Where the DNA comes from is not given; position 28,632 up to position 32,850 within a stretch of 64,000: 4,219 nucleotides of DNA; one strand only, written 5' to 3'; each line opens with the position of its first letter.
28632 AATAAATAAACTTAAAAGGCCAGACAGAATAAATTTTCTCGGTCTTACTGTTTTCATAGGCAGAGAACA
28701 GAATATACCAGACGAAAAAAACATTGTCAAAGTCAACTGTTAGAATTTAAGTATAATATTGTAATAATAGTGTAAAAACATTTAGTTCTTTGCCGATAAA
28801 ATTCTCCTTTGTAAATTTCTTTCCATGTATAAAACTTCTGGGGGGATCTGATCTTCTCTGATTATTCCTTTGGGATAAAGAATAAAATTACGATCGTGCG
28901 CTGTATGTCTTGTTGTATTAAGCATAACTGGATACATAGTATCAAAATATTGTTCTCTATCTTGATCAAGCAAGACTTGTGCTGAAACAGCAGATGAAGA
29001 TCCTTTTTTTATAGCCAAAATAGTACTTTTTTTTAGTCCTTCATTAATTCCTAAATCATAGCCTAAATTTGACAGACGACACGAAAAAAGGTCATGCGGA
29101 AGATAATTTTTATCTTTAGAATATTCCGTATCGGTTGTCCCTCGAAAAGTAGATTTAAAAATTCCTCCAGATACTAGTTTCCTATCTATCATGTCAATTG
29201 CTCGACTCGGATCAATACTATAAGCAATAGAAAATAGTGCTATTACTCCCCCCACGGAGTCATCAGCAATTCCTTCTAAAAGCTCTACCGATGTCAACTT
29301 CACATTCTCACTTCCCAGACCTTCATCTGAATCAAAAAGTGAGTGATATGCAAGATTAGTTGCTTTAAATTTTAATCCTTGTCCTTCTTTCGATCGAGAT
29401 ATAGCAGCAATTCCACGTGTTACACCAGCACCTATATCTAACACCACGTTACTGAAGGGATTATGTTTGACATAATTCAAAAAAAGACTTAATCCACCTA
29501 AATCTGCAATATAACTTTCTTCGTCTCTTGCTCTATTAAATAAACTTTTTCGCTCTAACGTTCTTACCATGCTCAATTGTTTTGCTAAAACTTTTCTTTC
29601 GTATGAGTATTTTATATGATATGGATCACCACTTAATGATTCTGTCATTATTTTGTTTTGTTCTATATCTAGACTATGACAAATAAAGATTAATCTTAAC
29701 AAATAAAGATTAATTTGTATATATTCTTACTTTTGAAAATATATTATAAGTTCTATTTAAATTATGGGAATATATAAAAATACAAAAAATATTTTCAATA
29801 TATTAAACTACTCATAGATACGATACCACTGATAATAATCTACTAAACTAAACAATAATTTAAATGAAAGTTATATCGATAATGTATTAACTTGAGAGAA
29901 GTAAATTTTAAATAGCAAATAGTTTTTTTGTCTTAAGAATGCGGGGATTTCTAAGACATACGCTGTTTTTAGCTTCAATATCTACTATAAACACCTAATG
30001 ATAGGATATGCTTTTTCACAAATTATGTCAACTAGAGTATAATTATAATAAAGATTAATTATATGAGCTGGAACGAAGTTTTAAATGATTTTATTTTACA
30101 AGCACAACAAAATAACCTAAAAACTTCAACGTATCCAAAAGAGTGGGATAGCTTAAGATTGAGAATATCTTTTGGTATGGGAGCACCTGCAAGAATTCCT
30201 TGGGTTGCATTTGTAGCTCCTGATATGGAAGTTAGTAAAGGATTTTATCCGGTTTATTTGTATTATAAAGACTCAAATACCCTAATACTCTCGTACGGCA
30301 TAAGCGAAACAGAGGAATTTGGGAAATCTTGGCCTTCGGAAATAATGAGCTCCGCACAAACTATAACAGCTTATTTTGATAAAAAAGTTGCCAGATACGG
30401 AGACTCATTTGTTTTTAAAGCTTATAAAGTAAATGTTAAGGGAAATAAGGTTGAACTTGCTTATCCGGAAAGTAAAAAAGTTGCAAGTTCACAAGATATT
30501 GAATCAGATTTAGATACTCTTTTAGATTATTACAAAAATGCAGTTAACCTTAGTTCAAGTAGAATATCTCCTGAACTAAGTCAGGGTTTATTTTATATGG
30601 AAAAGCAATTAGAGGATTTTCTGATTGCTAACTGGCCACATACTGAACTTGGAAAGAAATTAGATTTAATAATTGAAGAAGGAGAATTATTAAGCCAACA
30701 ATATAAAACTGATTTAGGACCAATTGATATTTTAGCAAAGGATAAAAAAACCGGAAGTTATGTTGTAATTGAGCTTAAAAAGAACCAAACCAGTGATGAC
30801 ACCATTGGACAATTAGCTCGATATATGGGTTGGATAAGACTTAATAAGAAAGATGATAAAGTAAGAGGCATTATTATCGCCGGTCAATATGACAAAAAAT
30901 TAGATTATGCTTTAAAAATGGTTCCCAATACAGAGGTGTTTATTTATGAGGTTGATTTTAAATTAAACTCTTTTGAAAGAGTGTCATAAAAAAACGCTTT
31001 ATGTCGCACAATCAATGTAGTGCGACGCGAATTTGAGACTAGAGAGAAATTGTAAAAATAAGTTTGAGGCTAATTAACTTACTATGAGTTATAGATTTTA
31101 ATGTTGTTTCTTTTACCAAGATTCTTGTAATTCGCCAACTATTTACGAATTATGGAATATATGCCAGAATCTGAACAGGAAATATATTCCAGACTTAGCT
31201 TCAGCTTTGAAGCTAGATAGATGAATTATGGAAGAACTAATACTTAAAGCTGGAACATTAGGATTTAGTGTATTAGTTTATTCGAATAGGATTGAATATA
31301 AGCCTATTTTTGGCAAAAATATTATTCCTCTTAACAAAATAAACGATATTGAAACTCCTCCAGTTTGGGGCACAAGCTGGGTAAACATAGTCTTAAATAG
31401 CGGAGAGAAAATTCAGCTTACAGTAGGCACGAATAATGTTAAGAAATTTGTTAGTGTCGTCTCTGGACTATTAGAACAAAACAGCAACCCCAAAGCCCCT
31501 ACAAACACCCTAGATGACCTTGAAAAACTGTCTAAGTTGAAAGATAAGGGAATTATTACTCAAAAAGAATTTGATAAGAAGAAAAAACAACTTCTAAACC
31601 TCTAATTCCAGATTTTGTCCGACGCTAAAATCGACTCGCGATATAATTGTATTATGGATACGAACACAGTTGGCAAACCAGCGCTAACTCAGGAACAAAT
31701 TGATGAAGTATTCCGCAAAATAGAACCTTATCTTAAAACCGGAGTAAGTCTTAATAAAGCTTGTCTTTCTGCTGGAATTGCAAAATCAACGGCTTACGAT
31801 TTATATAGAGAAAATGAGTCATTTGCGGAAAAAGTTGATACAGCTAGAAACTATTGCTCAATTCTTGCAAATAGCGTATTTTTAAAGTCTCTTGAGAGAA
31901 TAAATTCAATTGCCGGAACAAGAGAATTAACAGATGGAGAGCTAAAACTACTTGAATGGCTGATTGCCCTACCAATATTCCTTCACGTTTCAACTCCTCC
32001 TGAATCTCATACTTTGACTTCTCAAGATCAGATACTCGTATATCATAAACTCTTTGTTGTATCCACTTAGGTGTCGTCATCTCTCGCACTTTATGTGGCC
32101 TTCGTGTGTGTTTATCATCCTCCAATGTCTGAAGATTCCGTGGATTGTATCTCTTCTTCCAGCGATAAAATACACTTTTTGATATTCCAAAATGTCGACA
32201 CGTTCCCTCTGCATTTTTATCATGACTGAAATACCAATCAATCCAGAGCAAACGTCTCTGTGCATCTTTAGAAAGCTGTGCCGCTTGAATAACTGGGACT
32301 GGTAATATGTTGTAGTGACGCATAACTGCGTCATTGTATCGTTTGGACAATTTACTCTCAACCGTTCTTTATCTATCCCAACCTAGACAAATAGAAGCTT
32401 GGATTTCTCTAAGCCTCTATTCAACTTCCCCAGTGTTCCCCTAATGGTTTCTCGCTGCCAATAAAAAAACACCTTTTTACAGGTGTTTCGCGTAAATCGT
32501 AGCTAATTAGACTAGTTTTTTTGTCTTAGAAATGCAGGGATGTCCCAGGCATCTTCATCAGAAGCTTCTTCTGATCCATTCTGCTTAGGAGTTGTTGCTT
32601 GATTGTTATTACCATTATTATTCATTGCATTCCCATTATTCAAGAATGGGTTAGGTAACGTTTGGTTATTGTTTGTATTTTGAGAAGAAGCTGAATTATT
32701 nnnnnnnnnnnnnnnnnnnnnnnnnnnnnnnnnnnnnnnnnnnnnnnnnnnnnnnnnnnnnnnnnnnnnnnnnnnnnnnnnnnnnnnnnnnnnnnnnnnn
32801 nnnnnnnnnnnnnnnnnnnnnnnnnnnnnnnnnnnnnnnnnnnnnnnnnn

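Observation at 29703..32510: Small accessory island (nuclease, SHOCT protein, HTH protein, truncated transposase) inserted between a methyltransferase gene and the 3' end of the dcw cluster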

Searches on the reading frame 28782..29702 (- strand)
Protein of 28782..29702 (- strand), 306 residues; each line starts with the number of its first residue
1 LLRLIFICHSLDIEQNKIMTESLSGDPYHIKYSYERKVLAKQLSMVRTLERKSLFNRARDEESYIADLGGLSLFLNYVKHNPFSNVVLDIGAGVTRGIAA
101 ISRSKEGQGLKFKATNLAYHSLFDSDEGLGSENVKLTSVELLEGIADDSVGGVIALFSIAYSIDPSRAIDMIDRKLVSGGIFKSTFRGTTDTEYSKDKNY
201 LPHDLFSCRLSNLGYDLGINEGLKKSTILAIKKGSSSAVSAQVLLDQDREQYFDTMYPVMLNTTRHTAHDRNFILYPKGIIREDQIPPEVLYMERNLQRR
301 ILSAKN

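Call 4: search_protein_families(library=pfam, proteins=[window:28782-29702:-], max_evalue=0.01)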
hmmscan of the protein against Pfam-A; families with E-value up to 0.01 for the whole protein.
window:28782-29702:- (306 aa): 0 families

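Call 15: search_protein_families(library=padloc, proteins=[window:28782-29702:-], max_evalue=0.01)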
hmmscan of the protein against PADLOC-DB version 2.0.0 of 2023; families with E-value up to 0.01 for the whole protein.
window:28782-29702:- (306 aa): 0 families

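Call 16: search_protein_families(library=ncbifam, proteins=[window:28782-29702:-], max_evalue=0.01)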
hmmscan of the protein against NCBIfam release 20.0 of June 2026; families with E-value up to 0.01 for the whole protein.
window:28782-29702:- (306 aa): 0 families

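Call 17: search_protein_families(library=phrogs, proteins=[window:28782-29702:-], max_evalue=0.01)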
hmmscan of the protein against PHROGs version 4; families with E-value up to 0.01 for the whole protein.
window:28782-29702:- (306 aa): 0 families

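Call 60: search_solved_structures(query=window:28782-29648:-, max_evalue=1)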
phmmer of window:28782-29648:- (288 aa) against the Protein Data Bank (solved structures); distinct sequences matched with E-value up to 1: 1.
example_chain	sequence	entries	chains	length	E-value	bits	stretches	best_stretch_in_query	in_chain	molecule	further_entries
8bpd_A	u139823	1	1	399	0.65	12.6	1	79-181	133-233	Glycosyl hydrolase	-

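Call 84: search_protein_families(library=pfam, proteins=[window:28782-29648:-], max_evalue=10)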
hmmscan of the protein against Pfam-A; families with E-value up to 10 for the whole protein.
window:28782-29648:- (288 aa): 1 family
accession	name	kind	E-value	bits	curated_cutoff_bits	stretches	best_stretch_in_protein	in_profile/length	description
PF08241.18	Methyltransf_11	-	0.0099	16.9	21.2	1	70-164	1-93/95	Methyltransferase domain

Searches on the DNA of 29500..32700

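Call 78: search_rna_families(source=window, start=29500, end=32700, threshold=evalue, max_evalue=1)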
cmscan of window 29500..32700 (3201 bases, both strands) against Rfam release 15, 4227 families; matches with E-value up to 1: 2.
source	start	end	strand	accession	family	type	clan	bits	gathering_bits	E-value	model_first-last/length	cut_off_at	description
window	30329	30484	+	RF02157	NPPA-AS1_2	Gene; lncRNA;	-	24.7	60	0.61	1-150/150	no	NPPA antisense RNA 1 conserved region 2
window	30067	30133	-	RF03402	mir-957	Gene; miRNA;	-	23.7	66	0.065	1-77/77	no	mir-957 microRNA precursor family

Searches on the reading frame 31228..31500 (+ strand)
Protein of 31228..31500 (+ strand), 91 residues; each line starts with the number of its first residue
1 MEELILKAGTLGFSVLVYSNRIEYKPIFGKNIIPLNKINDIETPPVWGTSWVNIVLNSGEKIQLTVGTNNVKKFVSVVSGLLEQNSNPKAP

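Call 84: search_protein_families(library=pfam, proteins=[window:31228-31500:+], max_evalue=10)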
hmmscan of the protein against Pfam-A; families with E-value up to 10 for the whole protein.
window:31228-31500:+ (91 aa): 0 families

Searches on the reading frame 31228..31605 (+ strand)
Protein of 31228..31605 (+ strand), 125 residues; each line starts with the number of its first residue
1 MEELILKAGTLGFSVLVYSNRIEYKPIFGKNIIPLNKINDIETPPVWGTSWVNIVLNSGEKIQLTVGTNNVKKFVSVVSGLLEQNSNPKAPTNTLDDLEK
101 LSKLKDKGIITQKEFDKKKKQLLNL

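Call 4: search_protein_families(library=pfam, proteins=[window:31228-31605:+], max_evalue=0.01)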
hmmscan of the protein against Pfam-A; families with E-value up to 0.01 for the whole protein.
window:31228-31605:+ (125 aa): 1 family
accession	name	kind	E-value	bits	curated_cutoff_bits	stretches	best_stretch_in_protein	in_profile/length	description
PF09851.14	SHOCT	-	2.8e-08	33.7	27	1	97-123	2-28/28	Short C-terminal domain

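Call 15: search_protein_families(library=padloc, proteins=[window:31228-31605:+], max_evalue=0.01)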
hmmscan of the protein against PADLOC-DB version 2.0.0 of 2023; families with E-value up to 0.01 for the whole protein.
window:31228-31605:+ (125 aa): 0 families

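Call 16: search_protein_families(library=ncbifam, proteins=[window:31228-31605:+], max_evalue=0.01)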
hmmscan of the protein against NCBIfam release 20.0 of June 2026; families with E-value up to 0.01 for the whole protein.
window:31228-31605:+ (125 aa): 0 families

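Call 17: search_protein_families(library=phrogs, proteins=[window:31228-31605:+], max_evalue=0.01)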
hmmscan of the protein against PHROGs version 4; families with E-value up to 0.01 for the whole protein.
window:31228-31605:+ (125 aa): 8 families
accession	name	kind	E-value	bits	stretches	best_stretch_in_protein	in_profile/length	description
phrog_2700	-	unknown function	3.1e-15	57.5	1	32-125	226-331/331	-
phrog_888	-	unknown function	4.7e-12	47.2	1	73-125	211-271/271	-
phrog_33436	-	unknown function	0.00011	23.3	1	84-123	78-117/117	-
phrog_34972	-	unknown function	0.0006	20.4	1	93-124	21-52/223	-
phrog_20665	-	unknown function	0.00086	19.7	1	69-125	248-306/306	-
phrog_19084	-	unknown function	0.0012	19.1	1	93-123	276-306/307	-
phrog_33222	-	unknown function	0.0039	18.2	1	76-125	207-258/258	-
phrog_13544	-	unknown function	0.0079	16.7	0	69-124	177-233/236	-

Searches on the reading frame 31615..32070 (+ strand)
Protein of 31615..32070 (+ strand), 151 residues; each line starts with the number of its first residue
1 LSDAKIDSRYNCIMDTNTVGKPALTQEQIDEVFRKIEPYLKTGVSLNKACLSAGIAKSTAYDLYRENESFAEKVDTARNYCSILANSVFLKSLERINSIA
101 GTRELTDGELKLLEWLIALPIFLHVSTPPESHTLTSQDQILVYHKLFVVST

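Call 4: search_protein_families(library=pfam, proteins=[window:31615-32070:+], max_evalue=0.01)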
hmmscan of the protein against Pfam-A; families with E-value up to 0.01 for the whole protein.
window:31615-32070:+ (151 aa): 1 family
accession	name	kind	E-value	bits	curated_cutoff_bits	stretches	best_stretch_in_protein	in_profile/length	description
PF20901.3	Sf6_terminase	-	0.0029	18.1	27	1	30-81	3-55/106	Bacteriophage Sf6, terminase small subunit-like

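Call 15: search_protein_families(library=padloc, proteins=[window:31654-32070:+], max_evalue=0.01)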
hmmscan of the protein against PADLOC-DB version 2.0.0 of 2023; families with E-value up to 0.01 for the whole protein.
window:31654-32070:+ (138 aa): 0 families

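Call 16: search_protein_families(library=ncbifam, proteins=[window:31654-32070:+], max_evalue=0.01)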
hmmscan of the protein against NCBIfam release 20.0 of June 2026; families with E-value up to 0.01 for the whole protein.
window:31654-32070:+ (138 aa): 0 families

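Call 17: search_protein_families(library=phrogs, proteins=[window:31654-32070:+], max_evalue=0.01)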
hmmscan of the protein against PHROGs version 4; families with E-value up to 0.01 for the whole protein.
window:31654-32070:+ (138 aa): 2 families
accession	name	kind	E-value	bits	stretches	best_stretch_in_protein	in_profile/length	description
phrog_4102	-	head and packaging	0.00011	23.4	1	18-89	18-81/166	terminase small subunit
phrog_1482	-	head and packaging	0.0053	17.4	1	11-66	15-67/147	terminase small subunit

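Call 35: find_homologous_proteins(query=window:31654-32070:+, max_evalue=0.001)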
Query window:31654-32070:+ (138 aa): 1 proteins with E <= 0.001 among 16 candidates.
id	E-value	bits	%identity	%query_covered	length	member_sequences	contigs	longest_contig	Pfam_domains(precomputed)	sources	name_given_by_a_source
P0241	1.5e-83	295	100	100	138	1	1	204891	-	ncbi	-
